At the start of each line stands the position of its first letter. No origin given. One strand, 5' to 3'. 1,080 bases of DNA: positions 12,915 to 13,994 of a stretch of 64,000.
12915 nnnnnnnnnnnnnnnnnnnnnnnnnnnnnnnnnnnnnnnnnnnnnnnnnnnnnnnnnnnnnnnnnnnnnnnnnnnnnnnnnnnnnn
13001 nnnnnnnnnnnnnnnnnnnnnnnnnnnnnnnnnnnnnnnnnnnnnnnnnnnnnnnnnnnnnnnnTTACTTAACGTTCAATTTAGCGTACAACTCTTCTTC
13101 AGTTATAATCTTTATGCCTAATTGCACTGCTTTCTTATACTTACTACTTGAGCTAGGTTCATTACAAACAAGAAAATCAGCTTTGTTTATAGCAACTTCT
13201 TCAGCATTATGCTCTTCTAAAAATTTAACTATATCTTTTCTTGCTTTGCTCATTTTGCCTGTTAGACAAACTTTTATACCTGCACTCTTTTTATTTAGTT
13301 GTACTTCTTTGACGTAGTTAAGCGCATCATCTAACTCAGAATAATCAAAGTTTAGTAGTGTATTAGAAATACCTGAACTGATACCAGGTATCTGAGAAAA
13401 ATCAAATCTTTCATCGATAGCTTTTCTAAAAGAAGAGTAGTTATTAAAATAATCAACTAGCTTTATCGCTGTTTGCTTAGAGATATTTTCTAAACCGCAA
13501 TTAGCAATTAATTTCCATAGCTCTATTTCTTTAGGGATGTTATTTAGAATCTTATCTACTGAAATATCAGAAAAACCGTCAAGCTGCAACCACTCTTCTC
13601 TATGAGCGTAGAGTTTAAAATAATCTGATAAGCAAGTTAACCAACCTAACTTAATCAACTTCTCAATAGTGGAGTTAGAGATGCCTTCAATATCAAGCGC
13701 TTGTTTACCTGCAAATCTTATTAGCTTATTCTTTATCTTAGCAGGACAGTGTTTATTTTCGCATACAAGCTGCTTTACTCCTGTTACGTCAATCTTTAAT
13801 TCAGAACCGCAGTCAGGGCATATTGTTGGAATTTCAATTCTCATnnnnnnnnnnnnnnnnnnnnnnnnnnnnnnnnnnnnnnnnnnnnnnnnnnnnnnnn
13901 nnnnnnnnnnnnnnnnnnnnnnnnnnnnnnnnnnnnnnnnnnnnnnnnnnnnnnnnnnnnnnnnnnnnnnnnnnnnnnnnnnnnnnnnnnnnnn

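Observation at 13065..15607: NAD-dependent DNA ligase split into two separately translated halves by a GIY-YIG homing endonuclease, exactly at the OB-fold / Zn-finger domain boundary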

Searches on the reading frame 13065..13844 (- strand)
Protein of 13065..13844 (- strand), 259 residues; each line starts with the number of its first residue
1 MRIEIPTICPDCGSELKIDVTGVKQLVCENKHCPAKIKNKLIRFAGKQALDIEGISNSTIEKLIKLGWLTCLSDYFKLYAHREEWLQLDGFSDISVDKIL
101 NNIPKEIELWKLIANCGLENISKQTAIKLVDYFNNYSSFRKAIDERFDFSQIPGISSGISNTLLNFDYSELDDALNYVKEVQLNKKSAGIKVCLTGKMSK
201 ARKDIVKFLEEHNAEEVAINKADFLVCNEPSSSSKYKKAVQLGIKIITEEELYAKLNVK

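Call 3: search_protein_families(library=pfam, proteins=[window:13065-13844:-], max_evalue=0.01)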
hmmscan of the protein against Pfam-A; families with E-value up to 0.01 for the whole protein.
window:13065-13844:- (259 aa): 3 families
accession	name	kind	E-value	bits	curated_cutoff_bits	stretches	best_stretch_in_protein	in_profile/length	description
PF00533.33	BRCT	-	2.7e-09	37.5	21.3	1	188-253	7-75/78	BRCA1 C Terminus (BRCT) domain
PF12738.14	PTCB-BRCT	-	6.6e-05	23.3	22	1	191-248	2-60/63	twin BRCT domain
PF03119.21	DNA_ligase_ZBD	-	0.00035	20.8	25.8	1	9-35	2-27/27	NAD-dependent DNA ligase C4 zinc finger domain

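Call 4: search_protein_families(library=phrogs, proteins=[window:13065-13844:-], max_evalue=0.001)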
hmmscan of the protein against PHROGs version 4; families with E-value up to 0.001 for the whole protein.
window:13065-13844:- (259 aa): 3 families
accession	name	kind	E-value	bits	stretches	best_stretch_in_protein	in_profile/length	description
phrog_3869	-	DNA, RNA and nucleotide metabolism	1.9e-44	153.2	1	3-257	389-654/656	NAD-dependent DNA ligase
phrog_3498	-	DNA, RNA and nucleotide metabolism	3.3e-34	119.8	1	1-257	1-254/256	NAD-dependent DNA ligase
phrog_2561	-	DNA, RNA and nucleotide metabolism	3.8e-08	34.7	1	169-252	71-156/167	DNA ligase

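Call 7: search_dna_similar(query=window:13065-13844:-, collection=phages, mode=protein, max_rows=60, rows=spread)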
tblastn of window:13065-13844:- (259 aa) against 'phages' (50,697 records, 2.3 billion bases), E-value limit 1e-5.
Records with a match: 950; places in all: 950; records where one place covers at least 80% of the query: 941.
Best place of each record, by identity: <60% 950.
By first word of the organism name: Vibrio 353; Salmonella 235; Escherichia 125; Klebsiella 84; Bacteriophage 38; Pseudomonas 23; Ralstonia 13; Serratia 11; Phage 10; Staphylococcus 7; and 26 more.
By host as written in the record: - 374; Escherichia coli 42; Salmonella enterica subsp. enterica serovar Enteritidis PT1 31; Klebsiella pneumoniae 27; Vibrio harveyi BAA-1116 26; Salmonella sp. 23; Salmonella enterica 20; Escherichia coli K-12 17; and 170 more.
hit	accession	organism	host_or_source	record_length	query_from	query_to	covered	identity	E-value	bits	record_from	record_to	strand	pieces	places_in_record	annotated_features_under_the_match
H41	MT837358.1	Bacteriophage sp.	human fecal samples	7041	4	256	98%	32.5%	1e-24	107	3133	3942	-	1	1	record has no annotation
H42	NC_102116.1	Salmonella phage vaffelhjerte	Salmonella enterica subsp. enterica ...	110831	1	257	99%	29.6%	3e-6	54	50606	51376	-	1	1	NAD-dependent DNA ligase subunit B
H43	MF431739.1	Bacteriophage T5-like chee158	cow milk cheese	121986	1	257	99%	29.6%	3e-6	54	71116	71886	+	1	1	DNA ligase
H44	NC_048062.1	Salmonella phage Sw2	Salmonella enterica subsp. enterica ...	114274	1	257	99%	29.4%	1e-6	55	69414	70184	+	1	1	NAD-dependent DNA ligase | ribosome_binding_site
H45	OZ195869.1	Vibrio phage D254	Seawater and oysters mix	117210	5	254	97%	30.1%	7e-9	62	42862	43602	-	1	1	NAD-dependent DNA ligase | hypothetical protein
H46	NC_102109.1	Salmonella phage phagemcphageface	Salmonella enterica subsp. enterica ...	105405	1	257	99%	29.3%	8e-6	52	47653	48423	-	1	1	NAD-dependent DNA ligase subunit B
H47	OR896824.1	Escherichia phage SmurfNell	Escherichia coli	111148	1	257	99%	29.3%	8e-6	52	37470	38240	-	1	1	NAD-dependent DNA ligase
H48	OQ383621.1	Salmonella phage MET_P1_137_112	wastewater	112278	1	257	99%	29.3%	8e-6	52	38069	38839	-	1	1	ligB: NAD-dependent DNA ligase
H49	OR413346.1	Salmonella phage EH5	Salmonella enterica subsp. enterica ...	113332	1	257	99%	29.3%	8e-6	52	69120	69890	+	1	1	hypothetical protein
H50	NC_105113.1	Escherichia phage GreteKellenberger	Escherichia coli K-12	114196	1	257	99%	29.3%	8e-6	52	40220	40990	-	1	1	NAD-dependent DNA ligase B subunit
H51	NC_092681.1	Salmonella phage BD13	Salmonella sp. ATCC 14028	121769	1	257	99%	29.3%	8e-6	52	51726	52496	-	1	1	DNA ligase, B subunit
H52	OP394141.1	Salmonella phage GSP044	Salmonella sp.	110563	1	257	99%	29.0%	1e-6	55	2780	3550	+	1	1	NAD-dependent DNA ligase subunit B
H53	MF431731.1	Bacteriophage T5-like pork27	raw pork meat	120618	1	257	99%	28.8%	2e-7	57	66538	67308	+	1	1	DNA ligase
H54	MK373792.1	Escherichia phage vB_EcoS_VAH1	Escherichia coli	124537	1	257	99%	28.7%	5e-6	53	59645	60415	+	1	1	putative DNA ligase subunit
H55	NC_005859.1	Escherichia phage T5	Escherichia coli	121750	1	257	99%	28.7%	1e-5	52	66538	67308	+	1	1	ligB: NAD-dependent DNA ligase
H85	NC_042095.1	Vibrio phage Thalassa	Vibrio harveyi BAA-1116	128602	1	252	97%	27.5%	3e-8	60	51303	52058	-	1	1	NAD-dependent DNA ligase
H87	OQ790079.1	Klebsiella phage Kpn02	Klebsiella pneumoniae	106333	1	248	96%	27.0%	2e-12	72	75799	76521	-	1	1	NDP-dependent DNA ligase subunit B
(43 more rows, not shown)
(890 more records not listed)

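Call 9: get_annotated_region(hit=H55, flank=3500)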
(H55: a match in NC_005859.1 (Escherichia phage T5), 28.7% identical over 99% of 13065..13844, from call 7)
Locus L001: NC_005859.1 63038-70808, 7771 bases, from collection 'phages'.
description: Enterobacteria phage T5, complete genome.
organism: Escherichia phage T5 (NCBI taxid 2695836)
taxonomy: Viruses; Duplodnaviria; Heunggongvirae; Uroviricota; Caudoviricetes; Demerecviridae; Markadamsvirinae; Tequintavirus; Tequintavirus T5
host: Escherichia coli; source: -; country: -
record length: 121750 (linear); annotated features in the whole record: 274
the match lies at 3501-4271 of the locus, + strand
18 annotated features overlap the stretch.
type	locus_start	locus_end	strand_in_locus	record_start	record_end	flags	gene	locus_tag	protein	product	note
CDS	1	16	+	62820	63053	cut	-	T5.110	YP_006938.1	hypothetical protein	-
regulatory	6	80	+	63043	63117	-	-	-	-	promoter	promoter P-N 25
CDS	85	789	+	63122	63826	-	D2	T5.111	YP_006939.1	helicase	-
CDS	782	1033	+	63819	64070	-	-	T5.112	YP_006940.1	transcriptional regulator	-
regulatory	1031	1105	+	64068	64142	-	-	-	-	promoter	promoter P-N 26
CDS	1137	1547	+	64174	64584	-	D3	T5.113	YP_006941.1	DNA binding protein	-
CDS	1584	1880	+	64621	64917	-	-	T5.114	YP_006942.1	hypothetical protein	-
regulatory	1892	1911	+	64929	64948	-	-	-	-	terminator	putative rho-independent transcription terminator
CDS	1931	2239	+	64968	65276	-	-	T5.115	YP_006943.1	transcriptional regulator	-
regulatory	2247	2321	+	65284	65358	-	-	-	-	promoter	-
CDS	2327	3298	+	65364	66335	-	ligA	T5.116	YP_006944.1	NAD-dependent DNA ligase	matches to InterPro family IPR001679 and InterPro domains IPR000572, IPR004150 and IPR008994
regulatory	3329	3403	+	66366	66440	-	-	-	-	promoter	promoter P-K 28b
regulatory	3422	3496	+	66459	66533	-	-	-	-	promoter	promoter P-K 28a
CDS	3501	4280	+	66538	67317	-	ligB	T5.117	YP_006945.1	NAD-dependent DNA ligase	matches to InterPro domain IPR001357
CDS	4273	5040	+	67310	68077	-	D5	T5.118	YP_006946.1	D5 protein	DNA-binding protein; required for DNA replication and late transcription; also is involved in shutoff of expression of ...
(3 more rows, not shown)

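Call 10: get_annotated_region(hit=H85, flank=3500)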
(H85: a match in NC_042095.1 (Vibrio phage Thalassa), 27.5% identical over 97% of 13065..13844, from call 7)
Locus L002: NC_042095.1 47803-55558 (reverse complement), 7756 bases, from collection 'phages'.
description: Vibrio phage Thalassa, complete genome.
organism: Vibrio phage Thalassa (NCBI taxid 2570301)
taxonomy: Viruses; Duplodnaviria; Heunggongvirae; Uroviricota; Caudoviricetes; Demerecviridae; Ermolyevavirinae; Thalassavirus; Thalassavirus thalassa
host: Vibrio harveyi BAA-1116; source: Chesapeake Bay Oyster; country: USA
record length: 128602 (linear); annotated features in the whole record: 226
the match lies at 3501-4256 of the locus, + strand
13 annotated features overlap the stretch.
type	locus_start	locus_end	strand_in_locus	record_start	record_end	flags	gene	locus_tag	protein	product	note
CDS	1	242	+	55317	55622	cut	-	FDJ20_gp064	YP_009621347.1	transcriptional regulator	gp64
CDS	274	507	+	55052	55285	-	-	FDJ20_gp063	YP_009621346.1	hypothetical protein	gp63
CDS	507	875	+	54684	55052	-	-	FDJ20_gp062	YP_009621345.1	hypothetical protein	gp62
CDS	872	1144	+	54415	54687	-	-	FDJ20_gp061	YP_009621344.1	hypothetical protein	gp61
CDS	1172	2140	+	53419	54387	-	-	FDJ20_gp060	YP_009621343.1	NAD-dependent DNA ligase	gp60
CDS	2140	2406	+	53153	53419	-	-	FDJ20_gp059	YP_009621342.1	hypothetical protein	gp59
CDS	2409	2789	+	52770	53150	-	-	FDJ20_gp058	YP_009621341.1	hypothetical protein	gp58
CDS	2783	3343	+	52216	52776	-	-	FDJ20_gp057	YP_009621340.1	DprA-like DNA recombination-mediator protein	gp57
CDS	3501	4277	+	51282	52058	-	-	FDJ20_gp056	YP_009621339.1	NAD-dependent DNA ligase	gp56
CDS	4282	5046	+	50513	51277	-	-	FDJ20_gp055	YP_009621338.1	D5 protein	gp55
CDS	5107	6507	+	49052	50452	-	-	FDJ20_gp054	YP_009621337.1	putative replicative helicase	gp54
CDS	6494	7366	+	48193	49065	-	-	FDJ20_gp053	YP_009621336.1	DNA primase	gp53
CDS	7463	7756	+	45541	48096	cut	-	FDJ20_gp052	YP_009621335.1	DNA polymerase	gp52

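Call 11: get_annotated_region(hit=H87, flank=3500)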
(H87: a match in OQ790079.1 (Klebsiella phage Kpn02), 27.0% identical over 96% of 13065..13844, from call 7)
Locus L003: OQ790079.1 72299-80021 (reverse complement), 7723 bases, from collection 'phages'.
description: Klebsiella phage Kpn02, complete genome.
organism: Klebsiella phage Kpn02 (NCBI taxid 3044023)
taxonomy: Viruses; Duplodnaviria; Heunggongvirae; Uroviricota; Caudoviricetes; Demerecviridae; Sugarlandvirus
host: Klebsiella pneumoniae; source: Kizilirmak River; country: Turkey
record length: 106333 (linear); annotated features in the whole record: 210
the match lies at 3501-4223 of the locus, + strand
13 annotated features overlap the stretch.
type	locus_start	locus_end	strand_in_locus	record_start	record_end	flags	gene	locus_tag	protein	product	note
CDS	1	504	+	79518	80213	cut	-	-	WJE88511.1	helicase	rasttk_feature_creation_tool=/opt/patric-common/ runtime/bin/phanotate version Unknown; ...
CDS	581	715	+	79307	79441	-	-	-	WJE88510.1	hypothetical protein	rasttk_feature_creation_tool=/opt/patric-common/ runtime/bin/phanotate version Unknown; ...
CDS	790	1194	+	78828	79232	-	-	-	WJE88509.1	DNA binding protein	rasttk_feature_creation_tool=/opt/patric-common/ runtime/bin/phanotate version Unknown; ...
CDS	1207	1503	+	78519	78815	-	-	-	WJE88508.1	hypothetical protein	rasttk_feature_creation_tool=/opt/patric-common/ runtime/bin/phanotate version Unknown; ...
CDS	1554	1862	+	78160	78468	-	-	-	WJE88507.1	transcriptional regulator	rasttk_feature_creation_tool=/opt/patric-common/ runtime/bin/phanotate version Unknown; ...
CDS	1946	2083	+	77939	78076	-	-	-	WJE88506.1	hypothetical protein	rasttk_feature_creation_tool=/opt/patric-common/ runtime/bin/phanotate version Unknown; ...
CDS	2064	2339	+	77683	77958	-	-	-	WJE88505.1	hypothetical protein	rasttk_feature_creation_tool=/opt/patric-common/ runtime/bin/phanotate version Unknown; ...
CDS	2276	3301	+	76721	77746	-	-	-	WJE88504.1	NAD-dependent DNA ligase subunit A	rasttk_feature_creation_tool=/opt/patric-common/ runtime/bin/phanotate version Unknown; ...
CDS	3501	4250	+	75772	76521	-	-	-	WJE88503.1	NDP-dependent DNA ligase subunit B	rasttk_feature_creation_tool=/opt/patric-common/ runtime/bin/phanotate version Unknown; ...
CDS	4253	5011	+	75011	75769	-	-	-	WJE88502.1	late gene transcription factor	rasttk_feature_creation_tool=/opt/patric-common/ runtime/bin/phanotate version Unknown; ...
CDS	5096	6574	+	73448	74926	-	-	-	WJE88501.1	putative replicative DNA helicase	rasttk_feature_creation_tool=/opt/patric-common/ runtime/bin/phanotate version Unknown; ...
CDS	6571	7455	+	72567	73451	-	-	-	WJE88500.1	DNA primase/helicase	rasttk_feature_creation_tool=/opt/patric-common/ runtime/bin/phanotate version Unknown; ...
CDS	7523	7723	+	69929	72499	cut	-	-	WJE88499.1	DNA polymerase I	rasttk_feature_creation_tool=/opt/patric-common/ runtime/bin/phanotate version Unknown; ...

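Call 13: search_solved_structures(query=window:13065-13844:-, show_alignments=2, max_evalue=0.00001)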
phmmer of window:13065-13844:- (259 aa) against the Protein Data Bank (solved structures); distinct sequences matched with E-value up to 0.00001: 7.
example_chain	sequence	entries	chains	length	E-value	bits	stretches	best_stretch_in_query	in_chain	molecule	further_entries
1dgs_A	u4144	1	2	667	1.8e-17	66.9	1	3-256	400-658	DNA LIGASE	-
2owo_A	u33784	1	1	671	2.8e-15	59.8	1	3-253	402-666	DNA ligase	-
5tt5_A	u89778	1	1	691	3e-15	59.6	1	3-253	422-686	DNA ligase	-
4glx_A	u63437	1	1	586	8.9e-10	41.7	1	3-169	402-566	DNA ligase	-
9hu3_B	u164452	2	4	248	9.9e-10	41.6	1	1-253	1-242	DNA ligase subunit B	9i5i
1v9p_A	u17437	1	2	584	1e-09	41.5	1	3-153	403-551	DNA ligase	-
8ak4_A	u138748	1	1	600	2.2e-09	40.4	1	3-160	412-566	DNA ligase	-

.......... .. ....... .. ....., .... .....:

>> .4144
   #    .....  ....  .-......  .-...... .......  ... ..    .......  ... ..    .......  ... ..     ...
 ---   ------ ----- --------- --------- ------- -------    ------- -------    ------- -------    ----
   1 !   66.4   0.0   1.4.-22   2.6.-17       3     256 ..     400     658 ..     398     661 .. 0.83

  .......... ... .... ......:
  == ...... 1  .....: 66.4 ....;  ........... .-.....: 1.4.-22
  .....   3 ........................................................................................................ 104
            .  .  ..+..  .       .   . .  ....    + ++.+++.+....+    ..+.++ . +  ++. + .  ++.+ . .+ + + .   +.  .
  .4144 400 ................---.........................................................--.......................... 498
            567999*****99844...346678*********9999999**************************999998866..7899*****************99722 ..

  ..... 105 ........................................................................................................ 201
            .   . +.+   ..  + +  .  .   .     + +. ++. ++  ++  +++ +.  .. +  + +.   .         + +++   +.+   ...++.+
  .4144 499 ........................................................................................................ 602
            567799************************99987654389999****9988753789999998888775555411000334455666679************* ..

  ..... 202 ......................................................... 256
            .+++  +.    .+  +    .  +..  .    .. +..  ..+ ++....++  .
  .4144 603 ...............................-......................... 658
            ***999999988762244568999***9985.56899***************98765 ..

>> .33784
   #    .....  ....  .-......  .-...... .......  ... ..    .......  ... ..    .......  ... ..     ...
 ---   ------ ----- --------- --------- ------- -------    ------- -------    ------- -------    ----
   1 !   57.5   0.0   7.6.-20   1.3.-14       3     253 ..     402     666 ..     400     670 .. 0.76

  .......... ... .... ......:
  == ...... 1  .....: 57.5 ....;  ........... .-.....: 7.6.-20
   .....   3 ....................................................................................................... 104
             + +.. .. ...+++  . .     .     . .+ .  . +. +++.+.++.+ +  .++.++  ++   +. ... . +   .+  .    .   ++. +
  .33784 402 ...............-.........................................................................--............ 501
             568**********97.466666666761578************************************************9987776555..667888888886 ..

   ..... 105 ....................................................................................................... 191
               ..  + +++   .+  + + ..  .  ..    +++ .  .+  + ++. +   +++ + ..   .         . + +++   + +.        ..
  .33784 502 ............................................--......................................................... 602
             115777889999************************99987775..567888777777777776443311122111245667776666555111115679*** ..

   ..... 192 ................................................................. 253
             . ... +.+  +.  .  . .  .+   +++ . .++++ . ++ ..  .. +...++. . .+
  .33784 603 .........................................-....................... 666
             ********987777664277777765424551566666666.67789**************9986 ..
